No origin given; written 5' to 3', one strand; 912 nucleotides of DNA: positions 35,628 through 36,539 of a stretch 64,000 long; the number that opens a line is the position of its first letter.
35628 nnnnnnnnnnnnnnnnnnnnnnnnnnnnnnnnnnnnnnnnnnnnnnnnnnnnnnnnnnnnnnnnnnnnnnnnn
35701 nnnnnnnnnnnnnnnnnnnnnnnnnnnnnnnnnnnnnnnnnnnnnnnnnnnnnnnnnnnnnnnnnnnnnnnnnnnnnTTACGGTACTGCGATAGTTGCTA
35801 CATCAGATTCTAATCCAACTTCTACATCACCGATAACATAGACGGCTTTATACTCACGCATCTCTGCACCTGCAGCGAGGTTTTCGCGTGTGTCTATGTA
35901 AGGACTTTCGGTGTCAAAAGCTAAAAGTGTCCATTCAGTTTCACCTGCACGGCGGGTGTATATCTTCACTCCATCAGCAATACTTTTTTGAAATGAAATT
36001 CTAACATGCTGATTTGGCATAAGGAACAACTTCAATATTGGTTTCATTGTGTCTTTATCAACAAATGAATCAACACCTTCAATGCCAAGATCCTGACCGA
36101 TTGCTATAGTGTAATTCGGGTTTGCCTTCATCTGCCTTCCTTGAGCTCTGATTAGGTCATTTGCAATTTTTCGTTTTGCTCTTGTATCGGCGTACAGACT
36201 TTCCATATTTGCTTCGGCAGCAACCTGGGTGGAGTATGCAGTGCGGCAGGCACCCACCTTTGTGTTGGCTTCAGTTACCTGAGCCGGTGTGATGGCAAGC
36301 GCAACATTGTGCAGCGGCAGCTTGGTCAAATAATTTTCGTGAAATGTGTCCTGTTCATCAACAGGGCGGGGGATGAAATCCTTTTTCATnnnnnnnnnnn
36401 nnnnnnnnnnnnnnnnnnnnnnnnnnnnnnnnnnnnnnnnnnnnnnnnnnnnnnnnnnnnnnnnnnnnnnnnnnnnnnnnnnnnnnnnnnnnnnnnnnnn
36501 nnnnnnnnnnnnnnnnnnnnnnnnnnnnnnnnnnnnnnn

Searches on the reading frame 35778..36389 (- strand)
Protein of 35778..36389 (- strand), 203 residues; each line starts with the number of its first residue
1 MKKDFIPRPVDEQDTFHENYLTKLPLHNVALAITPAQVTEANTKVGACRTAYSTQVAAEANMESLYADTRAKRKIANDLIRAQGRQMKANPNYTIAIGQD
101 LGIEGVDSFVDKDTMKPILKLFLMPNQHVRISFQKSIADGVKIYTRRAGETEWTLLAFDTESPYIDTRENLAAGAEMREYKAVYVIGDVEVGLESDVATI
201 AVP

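Call 6: search_protein_families(library=pfam, proteins=[window:35778-36389:-], max_evalue=0.01)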
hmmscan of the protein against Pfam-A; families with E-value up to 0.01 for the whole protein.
window:35778-36389:- (203 aa): 0 families

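Call 12: search_protein_families(library=phrogs, proteins=[window:35778-36389:-], max_evalue=0.01)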
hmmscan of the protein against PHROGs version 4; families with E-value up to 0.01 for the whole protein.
window:35778-36389:- (203 aa): 0 families

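Call 13: search_protein_families(library=ncbifam, proteins=[window:35778-36389:-], max_evalue=0.01)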
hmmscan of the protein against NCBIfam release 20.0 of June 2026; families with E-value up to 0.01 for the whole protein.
window:35778-36389:- (203 aa): 0 families

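Call 14: find_encoding_contigs(protein=window:35778-36389:-, flank=5000, max_places=10)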
Protein window:35778-36389:- (203 aa): no gene with exactly this product is on record in the collection.

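Call 15: find_homologous_proteins(query=window:35778-36389:-, max_evalue=0.001)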
Query window:35778-36389:- (203 aa): 7 proteins with E <= 0.001 among 614 candidates.
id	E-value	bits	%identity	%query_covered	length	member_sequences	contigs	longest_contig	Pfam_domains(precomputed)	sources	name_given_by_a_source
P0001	1.0e-124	431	97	100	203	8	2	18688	-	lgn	-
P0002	1.6e-108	378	87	100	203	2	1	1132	-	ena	-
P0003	1.6e-92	326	74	100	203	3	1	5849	-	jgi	jgi:hypothetical protein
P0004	1.1e-22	99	51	58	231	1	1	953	-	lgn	-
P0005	1.1e-16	79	44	60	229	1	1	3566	-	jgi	jgi:hypothetical protein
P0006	4.1e-13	67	40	74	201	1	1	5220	-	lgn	-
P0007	2.4e-12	65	30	96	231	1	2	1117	-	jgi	jgi:hypothetical protein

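Call 16: find_encoding_contigs(protein=P0001, flank=6000, max_places=6)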
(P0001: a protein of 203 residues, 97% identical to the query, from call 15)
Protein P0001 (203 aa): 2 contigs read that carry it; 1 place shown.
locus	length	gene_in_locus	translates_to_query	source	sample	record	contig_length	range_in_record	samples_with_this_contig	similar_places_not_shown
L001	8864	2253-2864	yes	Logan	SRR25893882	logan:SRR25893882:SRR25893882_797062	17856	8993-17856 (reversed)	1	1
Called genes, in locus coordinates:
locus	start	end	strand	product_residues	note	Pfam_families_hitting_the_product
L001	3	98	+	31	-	?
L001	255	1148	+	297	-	-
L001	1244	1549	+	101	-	-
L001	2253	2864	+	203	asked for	-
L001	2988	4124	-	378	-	PF12801:Fer4_5, PF00037:Fer4 (faint), PF12838:Fer4_7 (faint), PF12801:Fer4_5, PF13237:Fer4_10, PF14697:Fer4_21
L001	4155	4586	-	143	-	PF02082:Rrf2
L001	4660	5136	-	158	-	PF05573:NosL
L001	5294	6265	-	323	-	PF03631:Virul_fac_BrkB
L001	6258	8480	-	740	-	PF18072:FGAR-AT_linker, PF00586:AIRS, PF02769:AIRS_C, PF00586:AIRS, PF02769:AIRS_C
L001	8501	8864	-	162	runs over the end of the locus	PF07661:MORN_2 (faint)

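Call 17: find_encoding_contigs(protein=P0003, flank=6000, max_places=6)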
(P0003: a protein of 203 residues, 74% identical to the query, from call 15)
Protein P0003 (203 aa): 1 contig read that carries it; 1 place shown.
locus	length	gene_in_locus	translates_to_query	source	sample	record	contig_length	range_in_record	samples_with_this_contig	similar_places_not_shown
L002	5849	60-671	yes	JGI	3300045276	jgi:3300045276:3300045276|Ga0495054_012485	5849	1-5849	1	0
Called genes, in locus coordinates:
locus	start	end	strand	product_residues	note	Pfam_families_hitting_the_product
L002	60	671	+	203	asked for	-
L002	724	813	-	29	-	-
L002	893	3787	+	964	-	PF15902:Sortilin-Vps10, PF18962:Por_Secre_tail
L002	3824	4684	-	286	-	PF00535:Glycos_transf_2 (weak)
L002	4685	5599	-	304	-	PF00005:ABC_tran, PF02463:SMC_N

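Call 23: find_encoding_contigs(protein=P0005, flank=4000)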
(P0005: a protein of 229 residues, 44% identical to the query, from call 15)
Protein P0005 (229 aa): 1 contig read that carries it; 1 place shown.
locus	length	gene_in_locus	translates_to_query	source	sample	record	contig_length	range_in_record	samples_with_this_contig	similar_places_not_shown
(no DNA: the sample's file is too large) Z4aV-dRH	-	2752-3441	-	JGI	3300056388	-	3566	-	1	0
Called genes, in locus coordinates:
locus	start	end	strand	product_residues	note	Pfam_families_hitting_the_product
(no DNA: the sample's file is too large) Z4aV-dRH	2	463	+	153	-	?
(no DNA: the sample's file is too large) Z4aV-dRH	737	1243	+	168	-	-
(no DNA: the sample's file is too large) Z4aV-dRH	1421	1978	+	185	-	-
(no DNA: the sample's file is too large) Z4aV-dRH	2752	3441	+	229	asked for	-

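Call 24: find_encoding_contigs(protein=P0006, flank=5000)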
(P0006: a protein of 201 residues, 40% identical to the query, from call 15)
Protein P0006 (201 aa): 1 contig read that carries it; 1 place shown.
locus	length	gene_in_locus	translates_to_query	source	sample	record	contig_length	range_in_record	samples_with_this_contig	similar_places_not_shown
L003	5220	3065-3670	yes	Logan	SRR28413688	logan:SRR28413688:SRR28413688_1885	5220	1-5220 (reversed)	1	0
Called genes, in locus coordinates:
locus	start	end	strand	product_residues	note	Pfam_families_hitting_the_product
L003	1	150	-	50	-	?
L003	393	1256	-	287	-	PF13852:DUF4197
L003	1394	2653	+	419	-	PF00994:MoCF_biosynth, PF18146:CinA_KH, PF02464:CinA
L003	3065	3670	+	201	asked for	-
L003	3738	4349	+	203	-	-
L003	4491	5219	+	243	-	?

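Call 25: find_encoding_contigs(protein=P0002, flank=2000)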
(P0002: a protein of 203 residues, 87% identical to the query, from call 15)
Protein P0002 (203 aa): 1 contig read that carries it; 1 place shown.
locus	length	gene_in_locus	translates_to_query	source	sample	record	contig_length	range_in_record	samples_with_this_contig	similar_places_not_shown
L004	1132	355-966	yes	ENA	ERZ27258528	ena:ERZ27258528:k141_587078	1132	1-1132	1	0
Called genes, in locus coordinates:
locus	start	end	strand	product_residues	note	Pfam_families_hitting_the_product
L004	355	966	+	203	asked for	-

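Call 40: predict_structure(alignment_id=A3)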
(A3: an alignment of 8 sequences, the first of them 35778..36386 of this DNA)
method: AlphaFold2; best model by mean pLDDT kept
length: 202 residues; sequences in the alignment: 8
mean_pLDDT: 86.6   pTM: 0.52
mean pLDDT of the five models: 86.6, 85.4, 84.7, 84.6, 82.1
residues with pLDDT >= 90: 101; 70-90: 84; 50-70: 16; < 50: 1
segments of 3 or more residues with pLDDT < 50: none
pLDDT, mean of each block of 10 residues (from residue 1): 67 87 91 92 92 75 79 91 91 90 66 87 93 83 91 92 91 92 88 94 91
secondary structure, 60 per line:
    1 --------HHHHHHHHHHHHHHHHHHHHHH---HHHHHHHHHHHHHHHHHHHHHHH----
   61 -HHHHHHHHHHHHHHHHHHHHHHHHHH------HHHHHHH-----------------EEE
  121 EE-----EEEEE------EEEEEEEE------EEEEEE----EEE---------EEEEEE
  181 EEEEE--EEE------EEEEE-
elements in order: H9-30 H34-56 H62-87 H94-100 E118-122 E128-132 E139-146 E153-158 E163-165 E175-185 E188-190 E197-201

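Call 43: fold_search(model_id=the predicted structure, library=pdb)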
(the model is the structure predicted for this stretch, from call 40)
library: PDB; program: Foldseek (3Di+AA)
matches with E <= 10: 1341; with E <= 0.001: 2
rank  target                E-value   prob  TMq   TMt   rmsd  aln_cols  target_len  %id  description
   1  8kb7_A                5.3e-04  1.00  0.31  0.14   4.3       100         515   11  Crystal structure of UDP/mannose-bound AGO61/beta-1,4-N-Acetylglucosaminyltransferase 2 (POMGNT2) (released 2024-08-07)
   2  8kb7_D                5.6e-04  1.00  0.33  0.15  10.3       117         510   10  Crystal structure of UDP/mannose-bound AGO61/beta-1,4-N-Acetylglucosaminyltransferase 2 (POMGNT2) (released 2024-08-07)
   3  8kb7_C                1.1e-03  1.00  0.33  0.14  10.1       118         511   12  Crystal structure of UDP/mannose-bound AGO61/beta-1,4-N-Acetylglucosaminyltransferase 2 (POMGNT2) (released 2024-08-07)
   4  7e9k_A                1.9e-03  1.00  0.34  0.15   9.7       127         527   11  Crystal Structure of POMGNT2 in complex with UDP and mono-mannosyl peptide (379Man long peptide) (released 2021-05-05)
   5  8xwy_B                2.4e-03  1.00  0.34  0.39   3.7       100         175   15  Structure of Interleukin-27 (released 2025-01-22)
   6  8vvo_I                2.4e-03  1.00  0.28  0.28   4.9       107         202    9  Structure of FabS1CE2-EPR1-1 in complex with the erythropoietin receptor (released 2024-07-10)
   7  6moh_D                2.7e-03  1.00  0.31  0.30   4.1       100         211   11  Dimeric DARPin C_R3 complex with EpoR (released 2019-06-05)
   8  2jix_C                2.9e-03  1.00  0.31  0.30   4.5       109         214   10  Crystal structure of ABT-007 FAB fragment with the soluble domain of EPO receptor (released 2007-07-10)
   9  3gdb                  3.0e-03  1.00  0.29  0.11   5.1       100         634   22  Crystal structure of Spr0440 glycoside hydrolase domain, Endo-D from Streptococcus pneumoniae R6 (released 2009-03-17)
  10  6xi2_B                3.0e-03  1.00  0.31  0.14   9.8       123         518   10  Apo form of POMGNT2 (released 2021-04-21)
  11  2dlh_MODEL_1_A        3.2e-03  1.00  0.37  0.59   2.9       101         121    8  Solution structure of the second fn3 domain of human receptor-type tyrosine-protein phosphatase delta (released 2006-10-18)
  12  4y5v_C                3.2e-03  1.00  0.34  0.33   3.8       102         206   10  Diabody 305 complex with EpoR (released 2015-04-29)
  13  1eba_B                3.4e-03  1.00  0.31  0.30   4.1        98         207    9  COMPLEX BETWEEN THE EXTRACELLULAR DOMAIN OF ERYTHROPOIETIN (EPO) RECEPTOR [EBP] AND AN INACTIVE PEPTIDE [EMP33] CONTAI (released 1998-11-11)
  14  7e9k_D                3.4e-03  1.00  0.34  0.15   9.4       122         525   12  Crystal Structure of POMGNT2 in complex with UDP and mono-mannosyl peptide (379Man long peptide) (released 2021-05-05)
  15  1kf9_E                3.6e-03  1.00  0.30  0.31   4.2       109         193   10  PHAGE DISPLAY DERIVED VARIANT OF HUMAN GROWTH HORMONE COMPLEXED WITH TWO COPIES OF THE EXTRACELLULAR DOMAIN OF ITS REC (released 2002-11-20)
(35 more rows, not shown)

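Call 44: fold_search(model_id=the predicted structure, library=viral)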
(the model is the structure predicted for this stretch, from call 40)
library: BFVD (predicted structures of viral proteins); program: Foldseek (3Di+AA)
matches with E <= 10: 708; with E <= 0.001: 4
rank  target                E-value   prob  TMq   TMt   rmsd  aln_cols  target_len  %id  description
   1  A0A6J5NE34            7.6e-05  1.00  0.38  0.61   2.7        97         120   16  Fibronectin type III [uncultured Caudovirales phage]
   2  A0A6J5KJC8            1.6e-04  1.00  0.33  0.30   4.8       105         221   22  Fibronectin type III [uncultured Caudovirales phage]
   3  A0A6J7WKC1            2.6e-04  1.00  0.32  0.08   3.6        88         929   19  Hint domain containing protein [uncultured Caudovirales phage]
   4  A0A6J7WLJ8            6.2e-04  1.00  0.29  0.13  10.9       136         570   12  Tip attachment protein J [uncultured Caudovirales phage]
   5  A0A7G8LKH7            1.9e-03  1.00  0.30  0.21   5.4       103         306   16  Minor tail protein [Gordonia phage Love]
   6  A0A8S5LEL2            2.1e-03  0.47  0.20  0.05  25.3       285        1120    9  Uncharacterized protein [Myoviridae sp. ctBDS4]
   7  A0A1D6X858            2.4e-03  1.00  0.31  0.57   4.0        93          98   15  Putative fibronectin, type III containing protein [Bacillus phage PBC4]
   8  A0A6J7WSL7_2          2.7e-03  1.00  0.30  0.09   4.8       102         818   10  Tip attachment protein J [uncultured Caudovirales phage]
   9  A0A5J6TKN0            2.8e-03  1.00  0.36  0.14   8.9       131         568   14  Esterase [Gordonia phage Gibbin]
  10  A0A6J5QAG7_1          3.2e-03  1.00  0.32  0.09   4.9        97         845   15  Tip attachment protein J [uncultured Caudovirales phage]
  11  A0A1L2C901            3.8e-03  1.00  0.34  0.11   5.9       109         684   18  Fibronectin type-III domain-containing protein [Pseudomonas phage ZC03]
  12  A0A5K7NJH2            3.8e-03  1.00  0.35  0.11   4.7       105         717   11  Tail fiber protein [Klebsiella phage 13]
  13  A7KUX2                5.1e-03  1.00  0.34  0.49   3.2        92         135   13  (no name in the UniProt tables at hand)
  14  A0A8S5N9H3            5.1e-03  0.99  0.31  0.22   9.3       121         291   12  Uncharacterized protein (Fragment) [Siphoviridae sp. ctBmU27]
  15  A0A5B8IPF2            5.4e-03  0.99  0.32  0.26   5.3       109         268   18  Uncharacterized protein [Mimiviridae sp. ChoanoV1]
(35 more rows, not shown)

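Call 45: search_protein_representatives(alignment_id=A3)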
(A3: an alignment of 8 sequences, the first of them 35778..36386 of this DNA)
Query: 8 sequences, 208 profile positions. Proteins with E-value up to 0.001 (for the whole library): 3065; up to 1e-10: 1707; up to 1e-30: 451. The best 150 are listed.
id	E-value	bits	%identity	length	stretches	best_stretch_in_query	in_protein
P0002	4.3e-92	324.0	-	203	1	1-208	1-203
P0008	2.0e-60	220.6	-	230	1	1-207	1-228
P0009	6.0e-57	209.2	-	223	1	6-208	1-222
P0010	2.3e-54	200.7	-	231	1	6-207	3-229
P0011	4.1e-53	196.7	-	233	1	1-206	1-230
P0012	2.0e-51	191.2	-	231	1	1-207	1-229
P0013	2.3e-51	191.0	-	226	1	1-206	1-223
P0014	4.7e-51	189.9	-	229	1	1-208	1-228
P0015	5.8e-51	189.7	-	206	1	1-207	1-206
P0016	9.0e-51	189.0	-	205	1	2-204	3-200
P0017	1.3e-50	188.5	-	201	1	1-207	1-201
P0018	1.9e-50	188.0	-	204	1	3-207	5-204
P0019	2.9e-50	187.4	-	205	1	1-208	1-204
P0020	7.1e-50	186.1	-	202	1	1-207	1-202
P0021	2.4e-49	184.4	-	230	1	5-206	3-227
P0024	1.5e-48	181.7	-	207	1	1-208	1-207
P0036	5.9e-46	173.3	-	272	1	3-206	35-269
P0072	8.9e-43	162.9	-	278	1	1-206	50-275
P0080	2.5e-42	161.5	-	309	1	1-208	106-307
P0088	8.0e-42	159.8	-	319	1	1-207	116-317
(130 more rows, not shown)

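Call 48: search_protein_families(library=pfam, alignment_id=A4, max_evalue=0.01)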
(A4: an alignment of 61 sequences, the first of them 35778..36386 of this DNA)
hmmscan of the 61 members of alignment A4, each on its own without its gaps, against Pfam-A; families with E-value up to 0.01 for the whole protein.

A. member 1, window:35778-36386:- (202 aa): 0 families

B. families by the number of members that match (of 61 scanned): 2 families
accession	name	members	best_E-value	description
PF16673.10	TRAF_BIRC3_bd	1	0.0078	TNF receptor-associated factor BIRC3 binding domain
PF14943.11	MRP-S26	1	0.0088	Mitochondrial ribosome subunit S26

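Call 51: find_related_loci(query=A5, collection=genome_contigs, flank=3000)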
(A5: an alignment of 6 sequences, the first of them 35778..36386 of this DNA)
Query A5 (202 aa) in genome_contigs; peptide patterns used: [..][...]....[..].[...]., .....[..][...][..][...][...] (x = any residue, [..] = any of these).
284 stretches matched a pattern; 11 encode a relative of the query (tblastn E <= 1e-3); 11 distinct loci.
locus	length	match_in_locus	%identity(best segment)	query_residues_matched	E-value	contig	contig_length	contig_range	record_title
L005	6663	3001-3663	32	1-201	9e-24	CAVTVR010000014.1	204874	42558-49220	MAG: uncultured Verrucomicrobiae bacterium isolate MFD09286.bin.2.125 genome assembly, contig: contig_95897, whole genom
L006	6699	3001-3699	29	3-199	1e-22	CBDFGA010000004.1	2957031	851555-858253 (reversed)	MAG: Chthonomonadaceae bacterium isolate 4bc0a2eb-4c21-4aa7-a952-4a750245c9a1 genome assembly, contig: contig_4, whole g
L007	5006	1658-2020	40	79-199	7e-18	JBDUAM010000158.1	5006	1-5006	MAG: Chthonomonadales bacterium isolate cluster4_bin.191 NODE_68306_length_5006_cov_4.333266, whole genome shotgun seque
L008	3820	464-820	33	80-199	1e-16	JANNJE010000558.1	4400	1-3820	MAG: Armatimonadota bacterium isolate SOY_40_concoct_342 SOY_40_k141_2184355, whole genome shotgun sequence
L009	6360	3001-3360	37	84-201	2e-15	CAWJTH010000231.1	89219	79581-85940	MAG: uncultured Chitinophagaceae bacterium isolate MFD09671.bin.3.142 genome assembly, contig: contig_99859, whole genom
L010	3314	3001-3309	33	80-183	1e-14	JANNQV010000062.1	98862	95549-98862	MAG: Armatimonadota bacterium isolate SOY_31_metabat_409 SOY_31_k141_3662105, whole genome shotgun sequence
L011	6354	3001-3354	36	84-201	5e-14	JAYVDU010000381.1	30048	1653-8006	MAG: Bacteroidota bacterium isolate GL34_UP_concoct_161_sub GL34_UP_concoct_161_sub_380, whole genome shotgun sequence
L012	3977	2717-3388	25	3-201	3e-13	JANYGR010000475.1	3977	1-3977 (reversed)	MAG: Bacteroidetes bacterium isolate 341R_metabinner_52 341R_k141_603701, whole genome shotgun sequence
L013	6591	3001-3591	40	3-198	2e-34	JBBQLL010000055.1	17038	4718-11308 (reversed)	MAG: Chitinophagales bacterium isolate Co_metawrap_494 Cmw_494_k141_21258100_length_17038_cov_14.0000, whole genome shot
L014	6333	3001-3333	37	84-194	7e-12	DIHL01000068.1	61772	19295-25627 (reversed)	MAG TPA_asm: Bacteroidetes bacterium UBA5697 UBA5697_contig_147, whole genome shotgun sequence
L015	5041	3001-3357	34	84-201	8e-9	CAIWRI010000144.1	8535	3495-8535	MAG: uncultured Nitrosomonadales bacterium isolate A14_bin-0786 genome assembly, contig: bin-0786:144/155, whole genome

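Call 60: search_dna_similar(query=window:35778-36386:-, collection=phages, mode=protein, max_evalue=0.001)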
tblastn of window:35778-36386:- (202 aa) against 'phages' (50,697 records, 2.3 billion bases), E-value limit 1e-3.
No match.

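Call 61: search_dna_similar(query=window:35778-36386:-, collection=plasmids, mode=protein, max_evalue=0.001)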
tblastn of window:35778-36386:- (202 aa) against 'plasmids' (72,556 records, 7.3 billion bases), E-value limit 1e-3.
No match.

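Call 66: find_related_loci(query=A5, collection=viral_contigs, flank=3000)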
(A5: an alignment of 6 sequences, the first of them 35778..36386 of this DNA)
Query A5 (202 aa) in viral_contigs; peptide patterns used: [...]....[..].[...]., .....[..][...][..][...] (x = any residue, [..] = any of these).
33 stretches matched a pattern, but none encodes a relative of the query by tblastn (E <= 1e-3).

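Call 68: list_cluster_members(proteins=[P0008, P0009, P0015, P0017, P0020, P0024, P0036, P0072, P0080, P0088])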
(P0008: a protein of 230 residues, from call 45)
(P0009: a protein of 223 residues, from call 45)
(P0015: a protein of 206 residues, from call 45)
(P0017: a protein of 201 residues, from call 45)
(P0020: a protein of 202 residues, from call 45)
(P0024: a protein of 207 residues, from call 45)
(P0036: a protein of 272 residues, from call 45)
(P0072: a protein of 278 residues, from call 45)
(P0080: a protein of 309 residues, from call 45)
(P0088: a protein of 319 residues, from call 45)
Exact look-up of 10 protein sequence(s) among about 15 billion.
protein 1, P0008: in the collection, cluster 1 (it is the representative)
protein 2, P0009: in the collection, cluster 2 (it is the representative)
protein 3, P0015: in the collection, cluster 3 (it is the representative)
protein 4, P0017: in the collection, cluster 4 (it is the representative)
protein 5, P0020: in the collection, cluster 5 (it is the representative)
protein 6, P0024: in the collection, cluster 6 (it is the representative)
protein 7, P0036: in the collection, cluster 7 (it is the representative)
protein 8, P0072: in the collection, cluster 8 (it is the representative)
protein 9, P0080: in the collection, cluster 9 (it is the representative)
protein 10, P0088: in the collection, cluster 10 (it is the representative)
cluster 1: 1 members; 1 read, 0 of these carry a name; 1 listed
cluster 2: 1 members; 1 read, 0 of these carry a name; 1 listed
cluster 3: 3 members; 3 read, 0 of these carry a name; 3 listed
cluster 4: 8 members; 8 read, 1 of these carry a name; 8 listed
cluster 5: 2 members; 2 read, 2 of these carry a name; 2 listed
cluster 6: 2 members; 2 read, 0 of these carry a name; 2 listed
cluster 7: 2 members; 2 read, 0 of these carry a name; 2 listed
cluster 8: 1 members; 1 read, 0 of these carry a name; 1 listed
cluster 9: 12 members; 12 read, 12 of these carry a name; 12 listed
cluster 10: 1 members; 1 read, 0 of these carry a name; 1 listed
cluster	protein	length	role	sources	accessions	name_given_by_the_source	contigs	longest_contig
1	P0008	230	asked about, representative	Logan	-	-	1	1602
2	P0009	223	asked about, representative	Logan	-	-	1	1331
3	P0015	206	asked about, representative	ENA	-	-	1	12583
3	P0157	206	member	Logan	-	-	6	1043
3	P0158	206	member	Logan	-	-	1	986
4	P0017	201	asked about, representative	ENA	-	-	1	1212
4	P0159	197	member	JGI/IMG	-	hypothetical protein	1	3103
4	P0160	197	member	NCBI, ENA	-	-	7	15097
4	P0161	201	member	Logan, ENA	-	-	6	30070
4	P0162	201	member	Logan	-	-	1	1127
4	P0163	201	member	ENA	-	-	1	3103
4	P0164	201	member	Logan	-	-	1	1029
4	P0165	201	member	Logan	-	-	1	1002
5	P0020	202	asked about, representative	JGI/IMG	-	hypothetical protein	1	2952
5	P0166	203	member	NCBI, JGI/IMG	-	hypothetical protein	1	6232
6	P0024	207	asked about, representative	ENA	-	-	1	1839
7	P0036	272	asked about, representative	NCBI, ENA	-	-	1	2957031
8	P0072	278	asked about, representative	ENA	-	-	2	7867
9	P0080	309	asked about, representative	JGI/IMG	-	hypothetical protein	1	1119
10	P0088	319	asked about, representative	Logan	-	-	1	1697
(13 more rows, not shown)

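Call 69: find_related_loci(query=A5, collection=metagenome_contigs, flank=2500)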
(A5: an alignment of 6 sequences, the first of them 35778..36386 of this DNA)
Query A5 (202 aa) in metagenome_contigs; peptide patterns used: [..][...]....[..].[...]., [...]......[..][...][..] (x = any residue, [..] = any of these).
520 stretches matched a pattern; 36 encode a relative of the query (tblastn E <= 1e-3); 36 distinct loci.
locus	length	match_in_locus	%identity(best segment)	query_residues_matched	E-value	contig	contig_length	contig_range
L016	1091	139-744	38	1-202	5e-42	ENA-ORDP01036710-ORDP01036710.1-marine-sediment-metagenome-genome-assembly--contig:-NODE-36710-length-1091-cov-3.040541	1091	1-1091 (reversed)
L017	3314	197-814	39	1-202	8e-32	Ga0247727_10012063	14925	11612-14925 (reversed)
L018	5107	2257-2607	45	79-195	1e-25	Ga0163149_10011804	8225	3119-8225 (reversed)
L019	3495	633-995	43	79-199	2e-25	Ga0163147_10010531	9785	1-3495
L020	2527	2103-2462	46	80-201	3e-24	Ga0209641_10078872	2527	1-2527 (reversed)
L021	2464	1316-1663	42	84-199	1e-23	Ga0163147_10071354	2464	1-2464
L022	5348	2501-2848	42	84-199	1e-23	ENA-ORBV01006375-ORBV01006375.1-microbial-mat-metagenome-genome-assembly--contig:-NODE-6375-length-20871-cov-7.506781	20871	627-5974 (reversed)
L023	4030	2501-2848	42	84-199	1e-23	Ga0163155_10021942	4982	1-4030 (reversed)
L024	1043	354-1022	29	1-201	3e-23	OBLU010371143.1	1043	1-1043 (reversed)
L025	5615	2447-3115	30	1-201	4e-22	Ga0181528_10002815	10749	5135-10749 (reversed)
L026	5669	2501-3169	29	1-201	6e-22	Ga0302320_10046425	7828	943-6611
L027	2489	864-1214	40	85-201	1e-20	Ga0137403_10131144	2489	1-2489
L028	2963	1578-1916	41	90-198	2e-19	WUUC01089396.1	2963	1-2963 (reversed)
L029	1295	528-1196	29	1-201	3e-19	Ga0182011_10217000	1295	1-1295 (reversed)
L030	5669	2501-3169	28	1-201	3e-18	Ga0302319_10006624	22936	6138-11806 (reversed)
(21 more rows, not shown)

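Call 87: search_solved_structures(query=A4, max_evalue=1)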
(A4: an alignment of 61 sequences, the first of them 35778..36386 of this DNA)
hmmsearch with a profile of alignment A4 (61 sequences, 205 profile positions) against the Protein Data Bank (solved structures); distinct sequences matched with E-value up to 1: 8.
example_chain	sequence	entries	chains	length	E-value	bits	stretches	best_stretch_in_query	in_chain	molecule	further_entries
2jee_A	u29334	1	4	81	0.02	17.8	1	16-87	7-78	CELL DIVISION PROTEIN ZAPB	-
1gk4_A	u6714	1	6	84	0.14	15.1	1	11-79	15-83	VIMENTIN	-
7tbi_X1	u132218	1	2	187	0.24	14.3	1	4-75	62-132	Nsp1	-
5cff_A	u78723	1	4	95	0.35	13.8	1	7-75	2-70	Miranda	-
3tnu_B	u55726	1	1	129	0.44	13.4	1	17-85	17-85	Keratin, type II cytoskeletal 5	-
5zhy_A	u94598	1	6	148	0.53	13.2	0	36-84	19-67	Spike glycoprotein, Spike glycoprotein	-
2acy_A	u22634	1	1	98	0.71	12.8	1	92-124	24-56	ACYLPHOSPHATASE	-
6r2g_A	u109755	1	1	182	0.81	12.6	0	17-59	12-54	Single-chain protein mimetics of the N-terminal heptad-repeat region of gp41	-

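Call 93: search_protein_families(library=padloc, proteins=[window:35778-36386:-], max_evalue=0.001)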
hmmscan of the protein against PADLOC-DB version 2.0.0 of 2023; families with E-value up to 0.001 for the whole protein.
window:35778-36386:- (202 aa): 0 families

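Call 99: find_homologous_proteins(query=A4, max_evalue=1e-8)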
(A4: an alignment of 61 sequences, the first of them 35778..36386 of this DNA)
Query A4 (61 sequences) (202 aa, profile of the alignment): 76 proteins with E <= 1e-8 among 8000 candidates.
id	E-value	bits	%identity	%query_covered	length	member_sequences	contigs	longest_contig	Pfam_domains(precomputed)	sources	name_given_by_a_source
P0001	1.1e-72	262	97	100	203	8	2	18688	-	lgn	-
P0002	2.8e-69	251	87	100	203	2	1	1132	-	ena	-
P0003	5.0e-69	250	74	100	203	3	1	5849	-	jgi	jgi:hypothetical protein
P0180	5.5e-65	237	46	57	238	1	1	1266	-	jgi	jgi:hypothetical protein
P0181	1.6e-64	235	35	95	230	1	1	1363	-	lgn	-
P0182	2.5e-64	235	39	97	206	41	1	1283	-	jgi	-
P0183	2.6e-64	235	38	60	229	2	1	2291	-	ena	-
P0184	7.7e-64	233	43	57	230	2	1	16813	-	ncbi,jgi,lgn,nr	ncbi:MAG: hypothetical protein QOF02_1650 [Blastocatellia bacterium]|jgi:hypothetical protein|nr:hyp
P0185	7.7e-64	233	45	57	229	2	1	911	-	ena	-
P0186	5.5e-63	230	35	95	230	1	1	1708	-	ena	-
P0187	8.0e-63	230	29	99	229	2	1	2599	-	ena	-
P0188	1.1e-61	226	36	97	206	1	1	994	-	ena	-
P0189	1.2e-61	226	40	57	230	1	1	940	-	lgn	-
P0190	3.1e-61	225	31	96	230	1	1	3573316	-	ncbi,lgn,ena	-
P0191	3.4e-61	225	30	97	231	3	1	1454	-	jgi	jgi:hypothetical protein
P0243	9.3e-46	174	33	58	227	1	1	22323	-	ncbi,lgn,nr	ncbi:MAG: hypothetical protein H7239_08625 [Flavobacterium sp.]|nr:hypothetical protein [Flavobacter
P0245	8.2e-44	168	36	59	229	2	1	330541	-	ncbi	ncbi:MAG: hypothetical protein WD716_06125 [Fimbriimonadaceae bacterium]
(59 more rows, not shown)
